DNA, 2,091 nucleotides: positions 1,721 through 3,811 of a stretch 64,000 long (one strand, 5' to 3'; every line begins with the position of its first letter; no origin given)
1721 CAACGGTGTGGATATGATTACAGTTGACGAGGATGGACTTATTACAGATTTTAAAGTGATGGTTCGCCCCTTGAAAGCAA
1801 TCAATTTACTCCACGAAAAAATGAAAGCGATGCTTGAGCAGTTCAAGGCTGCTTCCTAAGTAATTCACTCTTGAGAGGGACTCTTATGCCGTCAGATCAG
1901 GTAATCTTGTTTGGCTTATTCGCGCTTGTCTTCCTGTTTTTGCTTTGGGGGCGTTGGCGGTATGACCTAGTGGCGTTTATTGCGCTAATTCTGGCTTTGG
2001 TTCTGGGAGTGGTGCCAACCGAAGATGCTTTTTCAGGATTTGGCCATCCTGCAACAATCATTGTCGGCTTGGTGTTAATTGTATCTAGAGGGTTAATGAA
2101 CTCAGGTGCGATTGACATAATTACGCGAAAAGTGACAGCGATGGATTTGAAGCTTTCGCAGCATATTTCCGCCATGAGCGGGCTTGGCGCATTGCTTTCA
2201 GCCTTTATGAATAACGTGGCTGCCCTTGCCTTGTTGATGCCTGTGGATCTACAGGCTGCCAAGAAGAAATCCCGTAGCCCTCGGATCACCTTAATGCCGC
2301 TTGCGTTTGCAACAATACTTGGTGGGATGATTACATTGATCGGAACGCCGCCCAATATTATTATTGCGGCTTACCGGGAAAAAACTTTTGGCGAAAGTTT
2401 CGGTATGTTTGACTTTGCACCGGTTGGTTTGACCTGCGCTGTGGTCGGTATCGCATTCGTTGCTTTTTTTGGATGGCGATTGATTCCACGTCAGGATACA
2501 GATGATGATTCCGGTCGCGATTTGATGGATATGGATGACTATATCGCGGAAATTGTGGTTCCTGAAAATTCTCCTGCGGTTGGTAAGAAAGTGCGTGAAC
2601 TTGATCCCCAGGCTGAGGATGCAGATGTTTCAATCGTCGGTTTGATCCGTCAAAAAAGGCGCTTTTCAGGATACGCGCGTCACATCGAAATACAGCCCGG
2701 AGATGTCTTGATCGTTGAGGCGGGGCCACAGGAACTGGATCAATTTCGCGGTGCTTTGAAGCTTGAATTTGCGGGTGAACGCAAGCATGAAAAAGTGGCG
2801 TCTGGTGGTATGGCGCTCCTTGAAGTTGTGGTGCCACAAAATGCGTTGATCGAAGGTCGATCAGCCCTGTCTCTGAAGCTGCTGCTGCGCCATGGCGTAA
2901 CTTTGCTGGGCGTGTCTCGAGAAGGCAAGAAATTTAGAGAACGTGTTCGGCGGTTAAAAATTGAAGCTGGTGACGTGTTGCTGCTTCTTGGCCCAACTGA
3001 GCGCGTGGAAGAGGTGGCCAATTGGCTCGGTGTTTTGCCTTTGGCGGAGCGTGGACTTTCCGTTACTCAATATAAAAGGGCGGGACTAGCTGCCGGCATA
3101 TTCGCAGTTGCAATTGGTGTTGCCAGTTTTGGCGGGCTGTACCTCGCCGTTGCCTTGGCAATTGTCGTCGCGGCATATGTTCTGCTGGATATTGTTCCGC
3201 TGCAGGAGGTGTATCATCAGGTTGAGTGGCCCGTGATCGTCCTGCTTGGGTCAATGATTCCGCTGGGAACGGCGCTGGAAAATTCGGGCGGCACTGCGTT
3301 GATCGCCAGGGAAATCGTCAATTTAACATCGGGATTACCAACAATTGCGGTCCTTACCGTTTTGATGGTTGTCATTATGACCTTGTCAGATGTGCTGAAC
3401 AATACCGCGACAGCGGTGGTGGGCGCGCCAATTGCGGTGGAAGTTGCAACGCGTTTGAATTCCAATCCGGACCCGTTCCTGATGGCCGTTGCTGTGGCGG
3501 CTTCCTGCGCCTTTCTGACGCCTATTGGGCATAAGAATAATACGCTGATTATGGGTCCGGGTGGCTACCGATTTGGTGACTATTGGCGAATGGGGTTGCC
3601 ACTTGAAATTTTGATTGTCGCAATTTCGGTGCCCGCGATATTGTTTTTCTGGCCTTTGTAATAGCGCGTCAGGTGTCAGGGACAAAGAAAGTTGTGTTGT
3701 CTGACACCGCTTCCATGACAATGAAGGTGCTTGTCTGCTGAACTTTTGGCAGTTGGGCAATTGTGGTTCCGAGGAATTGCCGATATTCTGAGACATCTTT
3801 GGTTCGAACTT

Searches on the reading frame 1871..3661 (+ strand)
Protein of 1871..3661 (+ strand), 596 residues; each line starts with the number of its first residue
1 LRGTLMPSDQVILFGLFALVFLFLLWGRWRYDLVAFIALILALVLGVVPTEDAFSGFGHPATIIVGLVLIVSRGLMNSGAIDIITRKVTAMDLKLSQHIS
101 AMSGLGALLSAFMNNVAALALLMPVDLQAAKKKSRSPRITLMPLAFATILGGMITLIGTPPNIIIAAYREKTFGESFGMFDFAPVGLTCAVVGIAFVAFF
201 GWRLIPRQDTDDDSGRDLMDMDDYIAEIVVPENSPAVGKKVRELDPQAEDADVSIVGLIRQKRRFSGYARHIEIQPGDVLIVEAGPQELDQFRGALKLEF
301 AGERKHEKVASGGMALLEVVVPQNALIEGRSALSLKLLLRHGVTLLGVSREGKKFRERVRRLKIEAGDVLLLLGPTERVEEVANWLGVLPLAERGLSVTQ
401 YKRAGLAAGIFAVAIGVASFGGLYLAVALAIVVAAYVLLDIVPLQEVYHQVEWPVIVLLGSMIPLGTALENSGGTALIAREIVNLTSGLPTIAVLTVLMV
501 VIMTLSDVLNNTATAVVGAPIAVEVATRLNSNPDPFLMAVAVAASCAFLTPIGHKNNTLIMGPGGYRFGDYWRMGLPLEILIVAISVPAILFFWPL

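Call 36: search_protein_families(library=ncbifam, proteins=[window:1871-3661:+], max_evalue=1e-10)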
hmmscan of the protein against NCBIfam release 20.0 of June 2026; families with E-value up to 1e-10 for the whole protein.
window:1871-3661:+ (596 aa): 1 family
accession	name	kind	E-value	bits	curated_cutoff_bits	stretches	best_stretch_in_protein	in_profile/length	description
TIGR00785.1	dass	subfamily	3.1e-40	138.2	198.6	2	397-594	244-444/444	DASS family sodium-coupled anion symporter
